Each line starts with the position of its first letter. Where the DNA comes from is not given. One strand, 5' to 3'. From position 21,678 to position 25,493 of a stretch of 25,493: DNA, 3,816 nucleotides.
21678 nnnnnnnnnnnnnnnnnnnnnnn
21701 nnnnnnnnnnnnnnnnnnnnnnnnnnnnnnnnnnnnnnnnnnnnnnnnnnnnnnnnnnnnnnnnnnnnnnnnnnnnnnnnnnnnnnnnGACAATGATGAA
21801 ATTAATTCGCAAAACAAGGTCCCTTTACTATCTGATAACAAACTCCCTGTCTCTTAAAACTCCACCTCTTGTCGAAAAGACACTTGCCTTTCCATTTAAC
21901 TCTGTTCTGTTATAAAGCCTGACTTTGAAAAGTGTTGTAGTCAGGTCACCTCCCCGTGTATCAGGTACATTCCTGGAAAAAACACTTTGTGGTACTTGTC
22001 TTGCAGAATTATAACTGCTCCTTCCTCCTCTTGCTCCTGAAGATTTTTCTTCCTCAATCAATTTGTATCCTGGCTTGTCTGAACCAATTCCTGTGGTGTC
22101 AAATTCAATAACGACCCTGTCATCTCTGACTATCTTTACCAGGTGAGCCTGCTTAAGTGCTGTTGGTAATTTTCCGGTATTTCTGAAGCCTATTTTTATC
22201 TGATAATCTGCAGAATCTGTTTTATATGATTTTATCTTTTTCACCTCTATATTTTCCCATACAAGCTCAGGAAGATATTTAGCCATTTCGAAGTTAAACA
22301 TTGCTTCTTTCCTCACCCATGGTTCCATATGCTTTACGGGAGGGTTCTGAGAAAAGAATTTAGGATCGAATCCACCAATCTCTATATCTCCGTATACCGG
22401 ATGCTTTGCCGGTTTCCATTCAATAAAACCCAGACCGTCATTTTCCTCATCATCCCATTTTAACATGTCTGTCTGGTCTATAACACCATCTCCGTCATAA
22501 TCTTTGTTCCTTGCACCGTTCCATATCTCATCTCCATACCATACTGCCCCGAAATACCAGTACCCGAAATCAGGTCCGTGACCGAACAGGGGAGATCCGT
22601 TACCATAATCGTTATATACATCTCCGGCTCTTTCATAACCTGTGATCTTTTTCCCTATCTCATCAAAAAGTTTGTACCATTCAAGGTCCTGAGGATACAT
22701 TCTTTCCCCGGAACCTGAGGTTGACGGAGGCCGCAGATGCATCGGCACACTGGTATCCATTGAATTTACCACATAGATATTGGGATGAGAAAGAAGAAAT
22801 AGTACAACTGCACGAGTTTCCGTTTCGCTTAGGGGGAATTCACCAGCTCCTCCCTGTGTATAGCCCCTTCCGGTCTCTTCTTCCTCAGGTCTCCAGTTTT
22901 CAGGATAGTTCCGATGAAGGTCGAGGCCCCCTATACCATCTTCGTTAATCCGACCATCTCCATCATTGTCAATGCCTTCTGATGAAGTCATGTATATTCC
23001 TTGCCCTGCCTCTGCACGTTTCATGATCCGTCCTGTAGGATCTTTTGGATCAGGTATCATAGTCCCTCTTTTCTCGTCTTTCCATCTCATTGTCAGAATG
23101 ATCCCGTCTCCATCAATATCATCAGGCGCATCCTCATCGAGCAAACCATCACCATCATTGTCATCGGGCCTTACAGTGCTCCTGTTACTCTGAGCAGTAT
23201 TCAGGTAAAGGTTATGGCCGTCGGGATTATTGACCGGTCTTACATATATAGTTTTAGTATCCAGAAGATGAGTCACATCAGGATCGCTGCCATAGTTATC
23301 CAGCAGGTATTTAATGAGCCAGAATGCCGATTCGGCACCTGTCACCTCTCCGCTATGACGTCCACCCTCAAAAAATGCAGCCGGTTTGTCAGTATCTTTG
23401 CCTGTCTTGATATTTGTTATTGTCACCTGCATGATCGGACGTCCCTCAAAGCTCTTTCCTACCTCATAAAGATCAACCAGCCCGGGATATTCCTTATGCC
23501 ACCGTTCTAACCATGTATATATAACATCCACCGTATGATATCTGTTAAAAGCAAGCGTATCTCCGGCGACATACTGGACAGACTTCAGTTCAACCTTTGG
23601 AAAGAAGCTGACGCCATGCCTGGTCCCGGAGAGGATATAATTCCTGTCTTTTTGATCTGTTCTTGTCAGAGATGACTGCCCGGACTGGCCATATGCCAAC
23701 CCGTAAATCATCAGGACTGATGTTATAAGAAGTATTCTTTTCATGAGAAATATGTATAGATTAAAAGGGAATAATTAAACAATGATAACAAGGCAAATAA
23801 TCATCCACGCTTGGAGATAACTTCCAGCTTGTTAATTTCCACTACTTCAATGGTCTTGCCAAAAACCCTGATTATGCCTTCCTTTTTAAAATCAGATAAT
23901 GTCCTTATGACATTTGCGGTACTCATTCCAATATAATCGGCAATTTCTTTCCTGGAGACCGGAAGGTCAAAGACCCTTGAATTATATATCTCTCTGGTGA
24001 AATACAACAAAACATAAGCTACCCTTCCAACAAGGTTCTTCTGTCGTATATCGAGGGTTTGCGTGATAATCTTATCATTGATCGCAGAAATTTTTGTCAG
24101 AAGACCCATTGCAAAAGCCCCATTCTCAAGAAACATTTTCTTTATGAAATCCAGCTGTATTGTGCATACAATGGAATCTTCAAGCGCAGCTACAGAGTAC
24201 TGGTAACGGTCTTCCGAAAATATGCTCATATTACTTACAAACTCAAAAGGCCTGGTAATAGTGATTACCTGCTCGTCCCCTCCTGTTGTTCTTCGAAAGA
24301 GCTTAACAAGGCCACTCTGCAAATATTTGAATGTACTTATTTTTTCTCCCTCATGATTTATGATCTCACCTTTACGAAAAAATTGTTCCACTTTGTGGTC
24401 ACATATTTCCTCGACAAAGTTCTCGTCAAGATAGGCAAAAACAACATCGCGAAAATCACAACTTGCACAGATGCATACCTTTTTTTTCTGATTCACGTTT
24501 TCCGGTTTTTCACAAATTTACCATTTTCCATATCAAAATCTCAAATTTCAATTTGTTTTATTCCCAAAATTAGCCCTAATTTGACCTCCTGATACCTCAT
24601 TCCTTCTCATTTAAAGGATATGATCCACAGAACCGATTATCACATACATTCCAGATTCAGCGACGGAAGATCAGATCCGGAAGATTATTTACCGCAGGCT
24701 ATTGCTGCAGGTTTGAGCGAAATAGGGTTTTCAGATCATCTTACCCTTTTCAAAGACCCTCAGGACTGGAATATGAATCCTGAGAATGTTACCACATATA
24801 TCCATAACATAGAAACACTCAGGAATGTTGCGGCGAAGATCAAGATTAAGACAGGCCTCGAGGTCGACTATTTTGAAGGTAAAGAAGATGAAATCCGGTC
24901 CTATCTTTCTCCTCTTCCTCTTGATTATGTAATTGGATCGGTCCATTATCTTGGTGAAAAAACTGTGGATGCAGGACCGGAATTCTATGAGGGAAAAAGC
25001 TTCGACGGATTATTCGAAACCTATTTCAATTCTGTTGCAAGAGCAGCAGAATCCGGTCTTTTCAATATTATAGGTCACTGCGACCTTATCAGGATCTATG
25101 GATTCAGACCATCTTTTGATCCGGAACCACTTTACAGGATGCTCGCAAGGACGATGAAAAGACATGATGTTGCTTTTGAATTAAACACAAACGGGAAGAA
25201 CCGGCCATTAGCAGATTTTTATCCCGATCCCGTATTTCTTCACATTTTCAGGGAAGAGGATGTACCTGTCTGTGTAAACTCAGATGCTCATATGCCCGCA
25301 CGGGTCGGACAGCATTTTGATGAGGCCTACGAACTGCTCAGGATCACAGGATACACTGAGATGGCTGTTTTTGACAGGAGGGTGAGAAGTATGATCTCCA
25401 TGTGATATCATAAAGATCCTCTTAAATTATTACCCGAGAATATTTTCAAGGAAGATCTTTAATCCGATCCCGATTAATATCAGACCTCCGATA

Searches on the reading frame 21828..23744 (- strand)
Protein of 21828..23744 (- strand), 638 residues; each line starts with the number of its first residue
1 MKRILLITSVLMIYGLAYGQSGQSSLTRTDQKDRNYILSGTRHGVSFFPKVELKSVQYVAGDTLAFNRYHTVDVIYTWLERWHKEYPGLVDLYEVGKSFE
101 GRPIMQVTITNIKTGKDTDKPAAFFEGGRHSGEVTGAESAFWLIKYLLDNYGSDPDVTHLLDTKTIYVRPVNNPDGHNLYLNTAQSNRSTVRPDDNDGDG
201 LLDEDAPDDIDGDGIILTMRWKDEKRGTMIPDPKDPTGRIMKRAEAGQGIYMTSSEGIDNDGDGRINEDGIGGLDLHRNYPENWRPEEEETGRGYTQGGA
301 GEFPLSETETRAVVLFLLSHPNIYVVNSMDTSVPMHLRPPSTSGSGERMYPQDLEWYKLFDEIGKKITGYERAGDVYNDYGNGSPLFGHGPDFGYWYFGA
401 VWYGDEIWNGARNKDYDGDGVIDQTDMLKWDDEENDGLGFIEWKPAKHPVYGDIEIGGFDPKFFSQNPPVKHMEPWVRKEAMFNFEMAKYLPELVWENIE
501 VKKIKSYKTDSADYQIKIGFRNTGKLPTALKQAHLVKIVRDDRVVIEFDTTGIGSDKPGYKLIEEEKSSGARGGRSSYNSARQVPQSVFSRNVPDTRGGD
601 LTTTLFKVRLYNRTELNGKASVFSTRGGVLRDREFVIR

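Call 14: search_protein_families(library=pfam, proteins=[window:21828-23744:-], max_evalue=0.001)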
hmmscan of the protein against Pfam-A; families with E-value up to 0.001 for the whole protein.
window:21828-23744:- (638 aa): 1 family
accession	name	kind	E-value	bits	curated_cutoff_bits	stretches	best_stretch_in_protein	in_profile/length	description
PF00246.29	Peptidase_M14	-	2.8e-38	132.6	21.6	1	75-380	1-228/286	Zinc carboxypeptidase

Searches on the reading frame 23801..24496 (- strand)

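Call 14: search_protein_families(library=pfam, proteins=[window:23801-24496:-], max_evalue=0.001)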
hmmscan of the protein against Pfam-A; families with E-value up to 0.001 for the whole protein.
window:23801-24496:- (231 aa): 4 families
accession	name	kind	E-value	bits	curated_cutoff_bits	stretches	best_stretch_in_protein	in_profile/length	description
PF13545.12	HTH_Crp_2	-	6.8e-16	58.4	27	1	157-225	1-68/70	Crp-like helix-turn-helix domain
PF00027.35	cNMP_binding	-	8.4e-16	58.2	27.5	1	38-124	2-88/89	Cyclic nucleotide-binding domain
PF00325.26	Crp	-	4.3e-07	30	21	1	178-209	1-32/32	Bacterial regulatory proteins, crp family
PF22451.2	NirdL-like_HTH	-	0.00013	21.9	27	1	183-210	20-47/47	Siroheme decarboxylase NirDL-like HTH domain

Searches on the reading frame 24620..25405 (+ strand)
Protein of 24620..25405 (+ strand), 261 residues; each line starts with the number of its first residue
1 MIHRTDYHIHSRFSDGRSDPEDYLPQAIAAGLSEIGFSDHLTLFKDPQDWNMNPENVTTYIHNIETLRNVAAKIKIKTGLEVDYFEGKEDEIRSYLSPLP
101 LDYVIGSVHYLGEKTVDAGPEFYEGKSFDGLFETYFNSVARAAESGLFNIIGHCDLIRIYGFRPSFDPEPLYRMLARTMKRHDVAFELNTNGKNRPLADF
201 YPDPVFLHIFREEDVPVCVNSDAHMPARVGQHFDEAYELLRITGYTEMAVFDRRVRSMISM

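Call 54: search_protein_families(library=pfam, proteins=[window:24620-25405:+], max_evalue=0.001)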
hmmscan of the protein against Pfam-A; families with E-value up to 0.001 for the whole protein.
window:24620-25405:+ (261 aa): 1 family
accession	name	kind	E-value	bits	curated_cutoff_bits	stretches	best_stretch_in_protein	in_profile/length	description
PF02811.25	PHP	-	2.8e-21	77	26.4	1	6-191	1-164/164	PHP domain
